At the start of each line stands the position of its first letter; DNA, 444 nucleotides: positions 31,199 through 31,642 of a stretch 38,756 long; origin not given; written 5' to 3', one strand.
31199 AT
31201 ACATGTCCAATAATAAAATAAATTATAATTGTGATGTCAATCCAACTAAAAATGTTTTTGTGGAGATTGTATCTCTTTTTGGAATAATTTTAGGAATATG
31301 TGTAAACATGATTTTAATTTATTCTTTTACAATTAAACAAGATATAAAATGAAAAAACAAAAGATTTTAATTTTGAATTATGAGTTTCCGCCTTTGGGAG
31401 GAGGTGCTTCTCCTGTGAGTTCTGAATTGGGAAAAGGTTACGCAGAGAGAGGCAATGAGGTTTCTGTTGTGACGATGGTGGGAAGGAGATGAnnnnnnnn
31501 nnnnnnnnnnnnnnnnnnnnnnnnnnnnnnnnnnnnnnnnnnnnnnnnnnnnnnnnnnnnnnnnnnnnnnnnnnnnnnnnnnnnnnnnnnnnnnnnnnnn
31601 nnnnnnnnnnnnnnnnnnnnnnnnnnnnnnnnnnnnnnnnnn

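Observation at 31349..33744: RloC/PrrC-like putative anticodon nuclease inserted into the glycosylation operon after a truncated GT4 gene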

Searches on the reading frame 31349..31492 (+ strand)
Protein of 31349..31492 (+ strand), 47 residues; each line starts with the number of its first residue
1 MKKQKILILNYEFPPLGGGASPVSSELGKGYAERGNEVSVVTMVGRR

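Call 3: search_protein_families(library=pfam, proteins=[window:31349-31492:+], max_evalue=1)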
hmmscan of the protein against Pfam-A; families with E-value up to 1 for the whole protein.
window:31349-31492:+ (47 aa): 2 families
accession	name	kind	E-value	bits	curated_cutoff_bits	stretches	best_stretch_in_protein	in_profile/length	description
PF08323.17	Glyco_transf_5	-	0.12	12.5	22.7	1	5-42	1-40/239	Starch synthase catalytic domain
PF13439.12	Glyco_transf_4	-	0.18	12.3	28.5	1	18-43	2-27/170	Glycosyltransferase Family 4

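Call 5: search_protein_families(library=ncbifam, proteins=[window:31349-31492:+], max_evalue=1)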
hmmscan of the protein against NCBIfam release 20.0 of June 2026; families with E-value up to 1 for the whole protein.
window:31349-31492:+ (47 aa): 2 families
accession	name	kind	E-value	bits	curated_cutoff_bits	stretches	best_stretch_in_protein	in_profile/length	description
TIGR03999.1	thiol_BshA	equivalog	0.045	12.7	273.7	1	17-43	11-37/375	N-acetyl-alpha-D-glucosaminyl L-malate synthase BshA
NF007640.0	PRK10307.1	subfamily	0.058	12.3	276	1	5-43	2-40/411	WcaI family glycosyltransferase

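Call 22: find_homologous_proteins(query=window:31349-31489:+, max_evalue=0.01)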
Query window:31349-31489:+ (47 aa): 15 proteins with E <= 0.01 among 17 candidates.
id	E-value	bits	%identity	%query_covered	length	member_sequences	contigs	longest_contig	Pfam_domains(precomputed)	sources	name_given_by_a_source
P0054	1.5e-22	94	100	100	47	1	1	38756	-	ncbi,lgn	-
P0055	1.8e-12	63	77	91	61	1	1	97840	-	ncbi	-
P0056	2.0e-12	63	79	89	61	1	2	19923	PF13439.13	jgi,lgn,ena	-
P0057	8.3e-12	61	77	91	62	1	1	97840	-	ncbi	-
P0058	1.6e-11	60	74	91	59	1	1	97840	-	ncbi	-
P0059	2.2e-9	54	65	91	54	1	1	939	-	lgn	-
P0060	7.5e-8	49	93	60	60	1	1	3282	-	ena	-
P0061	1.2e-7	48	71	74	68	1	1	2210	-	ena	-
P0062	1.6e-7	48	78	68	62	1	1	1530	-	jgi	jgi:hypothetical protein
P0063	1.8e-7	48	66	87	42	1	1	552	-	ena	-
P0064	1.9e-7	48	81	66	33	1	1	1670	-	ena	-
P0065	7.0e-6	43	56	96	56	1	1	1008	-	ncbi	-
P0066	4.8e-5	40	68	66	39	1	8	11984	-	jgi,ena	-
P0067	4.9e-5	40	55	94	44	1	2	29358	-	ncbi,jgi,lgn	jgi:hypothetical protein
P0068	2.5e-4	38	55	81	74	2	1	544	-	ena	-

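Call 24: find_encoding_contigs(protein=P0055, flank=10000, max_places=3)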
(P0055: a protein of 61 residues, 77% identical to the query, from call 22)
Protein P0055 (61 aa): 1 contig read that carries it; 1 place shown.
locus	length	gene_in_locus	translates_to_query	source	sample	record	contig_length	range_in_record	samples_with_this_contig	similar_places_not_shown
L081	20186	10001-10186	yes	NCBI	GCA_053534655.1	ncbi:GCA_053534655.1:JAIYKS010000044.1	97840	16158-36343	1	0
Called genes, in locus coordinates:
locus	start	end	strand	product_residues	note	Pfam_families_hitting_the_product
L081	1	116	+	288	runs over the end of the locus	PF03372:Exo_endo_phos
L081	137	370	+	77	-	-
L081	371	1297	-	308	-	-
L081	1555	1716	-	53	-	-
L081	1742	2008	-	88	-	-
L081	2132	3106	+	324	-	PF00535:Glycos_transf_2, PF10111:Glyco_tranf_2_2 (weak)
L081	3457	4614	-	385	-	PF01637:ATPase_2 (weak), PF13173:AAA_14, PF13635:DUF4143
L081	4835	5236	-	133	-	-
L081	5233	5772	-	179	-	PF01909:NTP_transf_2, PF18765:Polbeta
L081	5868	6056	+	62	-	-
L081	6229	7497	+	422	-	PF13173:AAA_14, PF13635:DUF4143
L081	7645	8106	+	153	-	-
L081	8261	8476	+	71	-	-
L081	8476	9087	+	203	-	PF01936:NYN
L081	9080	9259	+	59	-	-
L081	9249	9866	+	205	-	PF12686:DUF3800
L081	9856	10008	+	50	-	-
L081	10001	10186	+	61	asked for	-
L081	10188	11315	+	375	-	PF13439:Glyco_transf_4, PF13477:Glyco_trans_4_2 (weak), PF20706:GT4-conflict, PF00534:Glycos_transf_1, PF13692:Glyco_trans_1_4, PF13524:Glyco_trans_1_2 (weak)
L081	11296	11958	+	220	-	PF01209:Ubie_methyltran (weak), PF13489:Methyltransf_23, PF02353:CMAS (weak), PF13847:Methyltransf_31, PF08241:Methyltransf_11, PF08242:Methyltransf_12, PF13649:Methyltransf_25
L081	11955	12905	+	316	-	PF00535:Glycos_transf_2, PF10111:Glyco_tranf_2_2, PF13641:Glyco_tranf_2_3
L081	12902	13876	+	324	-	PF00535:Glycos_transf_2, PF10111:Glyco_tranf_2_2, PF13641:Glyco_tranf_2_3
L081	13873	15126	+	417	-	PF01943:Polysacc_synt, PF13440:Polysacc_synt_3, PF01554:MatE (weak)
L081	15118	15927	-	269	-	PF04230:PS_pyruv_trans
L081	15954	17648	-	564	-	PF13231:PMT_2 (weak)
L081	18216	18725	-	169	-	-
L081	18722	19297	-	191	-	PF01909:NTP_transf_2 (weak), PF18765:Polbeta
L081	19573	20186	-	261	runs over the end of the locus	PF08843:AbiEii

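Call 25: find_encoding_contigs(protein=P0056, flank=10000, max_places=3)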
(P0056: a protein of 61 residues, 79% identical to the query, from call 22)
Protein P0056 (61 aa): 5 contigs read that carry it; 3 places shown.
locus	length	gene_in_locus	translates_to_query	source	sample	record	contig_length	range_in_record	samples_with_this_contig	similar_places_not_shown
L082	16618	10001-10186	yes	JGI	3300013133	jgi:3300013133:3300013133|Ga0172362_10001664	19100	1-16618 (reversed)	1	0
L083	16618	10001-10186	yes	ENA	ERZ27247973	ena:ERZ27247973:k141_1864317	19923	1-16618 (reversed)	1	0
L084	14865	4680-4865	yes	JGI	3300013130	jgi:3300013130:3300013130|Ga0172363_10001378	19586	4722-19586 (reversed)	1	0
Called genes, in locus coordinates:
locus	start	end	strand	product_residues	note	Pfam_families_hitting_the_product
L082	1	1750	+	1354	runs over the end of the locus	-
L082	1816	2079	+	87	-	-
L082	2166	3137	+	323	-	PF00535:Glycos_transf_2, PF10111:Glyco_tranf_2_2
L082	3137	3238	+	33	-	-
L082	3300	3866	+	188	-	-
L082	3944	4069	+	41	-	-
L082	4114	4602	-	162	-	PF01936:NYN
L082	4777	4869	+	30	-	-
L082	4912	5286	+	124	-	-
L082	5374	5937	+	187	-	PF01936:NYN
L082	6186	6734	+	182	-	PF01936:NYN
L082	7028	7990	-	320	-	PF08843:AbiEii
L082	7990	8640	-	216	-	-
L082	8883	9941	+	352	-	-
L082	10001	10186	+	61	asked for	PF13439:Glyco_transf_4 (faint)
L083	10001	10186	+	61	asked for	PF13439:Glyco_transf_4 (faint)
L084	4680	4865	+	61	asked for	PF13439:Glyco_transf_4 (faint)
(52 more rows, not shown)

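Call 30: find_encoding_contigs(protein=P0067, flank=10000, max_places=3)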
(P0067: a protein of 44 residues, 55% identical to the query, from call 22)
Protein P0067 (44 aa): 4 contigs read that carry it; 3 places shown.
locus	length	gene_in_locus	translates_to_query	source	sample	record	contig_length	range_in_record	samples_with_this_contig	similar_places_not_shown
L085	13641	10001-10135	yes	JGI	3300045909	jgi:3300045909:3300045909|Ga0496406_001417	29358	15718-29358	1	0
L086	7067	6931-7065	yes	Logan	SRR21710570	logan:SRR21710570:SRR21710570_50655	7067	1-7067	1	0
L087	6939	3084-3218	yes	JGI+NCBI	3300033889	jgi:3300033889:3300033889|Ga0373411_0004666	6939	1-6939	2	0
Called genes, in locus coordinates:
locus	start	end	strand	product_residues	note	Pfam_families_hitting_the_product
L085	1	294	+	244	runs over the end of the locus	PF13353:Fer4_12, PF04055:Radical_SAM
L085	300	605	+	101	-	-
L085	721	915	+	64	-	-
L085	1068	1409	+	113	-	PF02673:BacA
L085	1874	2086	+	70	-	-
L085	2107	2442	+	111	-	PF09997:DUF2238 (weak)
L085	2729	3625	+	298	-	-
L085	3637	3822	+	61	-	-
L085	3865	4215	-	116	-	-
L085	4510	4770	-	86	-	-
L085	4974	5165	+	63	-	-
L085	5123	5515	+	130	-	-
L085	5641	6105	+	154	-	-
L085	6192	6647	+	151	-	-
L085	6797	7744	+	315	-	PF00535:Glycos_transf_2, PF10111:Glyco_tranf_2_2 (weak)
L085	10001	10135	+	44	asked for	-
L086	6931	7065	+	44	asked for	?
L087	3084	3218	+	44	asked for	-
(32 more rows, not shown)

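Call 31: find_encoding_contigs(protein=P0066, flank=10000, max_places=4)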
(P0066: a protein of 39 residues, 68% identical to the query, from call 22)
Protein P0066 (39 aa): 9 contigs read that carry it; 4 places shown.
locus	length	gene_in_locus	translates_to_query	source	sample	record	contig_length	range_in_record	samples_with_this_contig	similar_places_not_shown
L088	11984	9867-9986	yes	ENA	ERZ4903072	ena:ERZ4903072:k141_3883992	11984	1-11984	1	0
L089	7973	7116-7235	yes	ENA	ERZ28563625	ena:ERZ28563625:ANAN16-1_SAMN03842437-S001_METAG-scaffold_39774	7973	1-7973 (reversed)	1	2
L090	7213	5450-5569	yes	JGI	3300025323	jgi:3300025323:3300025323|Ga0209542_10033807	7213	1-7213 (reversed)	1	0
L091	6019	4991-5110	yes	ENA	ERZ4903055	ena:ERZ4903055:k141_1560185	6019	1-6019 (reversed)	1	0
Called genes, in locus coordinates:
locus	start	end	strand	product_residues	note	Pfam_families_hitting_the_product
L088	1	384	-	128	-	?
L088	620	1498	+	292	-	-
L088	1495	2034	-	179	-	-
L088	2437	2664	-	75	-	PF07927:HicA_toxin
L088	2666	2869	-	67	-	PF15919:HicB_lk_antitox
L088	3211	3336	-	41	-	-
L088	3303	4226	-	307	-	-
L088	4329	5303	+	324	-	PF00535:Glycos_transf_2, PF10111:Glyco_tranf_2_2 (weak)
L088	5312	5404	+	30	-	-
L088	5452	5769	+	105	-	-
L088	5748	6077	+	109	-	-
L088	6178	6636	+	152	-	-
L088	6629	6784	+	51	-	-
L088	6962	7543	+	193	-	PF01909:NTP_transf_2, PF18765:Polbeta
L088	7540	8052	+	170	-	-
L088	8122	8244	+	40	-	-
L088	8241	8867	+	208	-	PF12686:DUF3800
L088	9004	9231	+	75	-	PF13439:Glyco_transf_4 (weak), PF13579:Glyco_trans_4_4 (weak)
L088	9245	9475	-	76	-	-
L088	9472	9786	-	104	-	-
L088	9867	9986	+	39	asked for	-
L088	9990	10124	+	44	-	-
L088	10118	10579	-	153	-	-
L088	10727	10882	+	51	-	-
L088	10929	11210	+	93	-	PF01909:NTP_transf_2, PF18765:Polbeta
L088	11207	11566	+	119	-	PF01934:HepT-like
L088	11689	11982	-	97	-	?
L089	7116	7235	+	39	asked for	-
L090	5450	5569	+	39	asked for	-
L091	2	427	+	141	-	?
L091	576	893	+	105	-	-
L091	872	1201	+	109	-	-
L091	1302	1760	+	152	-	-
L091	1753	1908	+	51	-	-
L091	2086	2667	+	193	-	PF01909:NTP_transf_2, PF18765:Polbeta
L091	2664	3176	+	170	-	-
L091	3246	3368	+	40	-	-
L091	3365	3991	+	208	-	PF12686:DUF3800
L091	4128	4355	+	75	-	PF13439:Glyco_transf_4 (weak), PF13579:Glyco_trans_4_4 (weak)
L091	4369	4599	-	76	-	-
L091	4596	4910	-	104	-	-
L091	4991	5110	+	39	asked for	-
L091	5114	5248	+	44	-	-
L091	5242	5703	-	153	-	-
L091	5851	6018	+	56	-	?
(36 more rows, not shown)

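Call 33: search_protein_families(library=pfam, proteins=[L081:371-1297:-, L088:3303-4226:-], max_evalue=1)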
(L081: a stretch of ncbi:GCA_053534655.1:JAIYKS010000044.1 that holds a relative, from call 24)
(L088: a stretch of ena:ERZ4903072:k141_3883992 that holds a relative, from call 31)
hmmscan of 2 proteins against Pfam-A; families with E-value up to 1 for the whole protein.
L081:371-1297:- (308 aa): 0 families

L088:3303-4226:- (307 aa): 2 families
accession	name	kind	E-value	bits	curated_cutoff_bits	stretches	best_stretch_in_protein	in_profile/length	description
PF02752.27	Arrestin_C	-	0.00019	22.2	27.7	1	35-84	5-52/137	Arrestin (or S-antigen), C-terminal domain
PF18962.6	Por_Secre_tail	-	0.38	11.5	27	1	128-156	41-69/75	Secretion system C-terminal sorting domain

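Call 59: search_protein_representatives(alignment_id=A2)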
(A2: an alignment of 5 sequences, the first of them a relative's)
Query: 5 sequences, 61 profile positions. Proteins with E-value up to 0.001 (for the whole library): 1120; up to 1e-10: 172; up to 1e-30: 0. The best 150 are listed.
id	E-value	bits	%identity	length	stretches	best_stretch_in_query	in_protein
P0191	1.6e-30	120.8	-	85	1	6-60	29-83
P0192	1.4e-28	114.6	-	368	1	4-59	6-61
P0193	6.0e-27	109.3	-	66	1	3-53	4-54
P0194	1.1e-26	108.5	-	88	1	6-58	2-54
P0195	1.9e-24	101.3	-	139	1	6-58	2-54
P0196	3.9e-24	100.3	-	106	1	3-59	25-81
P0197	6.8e-23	96.3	-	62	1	3-50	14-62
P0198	7.1e-23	96.3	-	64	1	6-56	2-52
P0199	2.0e-22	94.8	-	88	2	15-56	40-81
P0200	4.7e-22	93.6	-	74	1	9-59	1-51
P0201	2.6e-21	91.3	-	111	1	6-58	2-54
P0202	7.3e-21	89.8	-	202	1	3-58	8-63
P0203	8.5e-21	89.6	-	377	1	6-55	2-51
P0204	1.9e-20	88.5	-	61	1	6-58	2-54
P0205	3.5e-20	87.7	-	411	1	6-58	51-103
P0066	4.3e-12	61.7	-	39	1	6-34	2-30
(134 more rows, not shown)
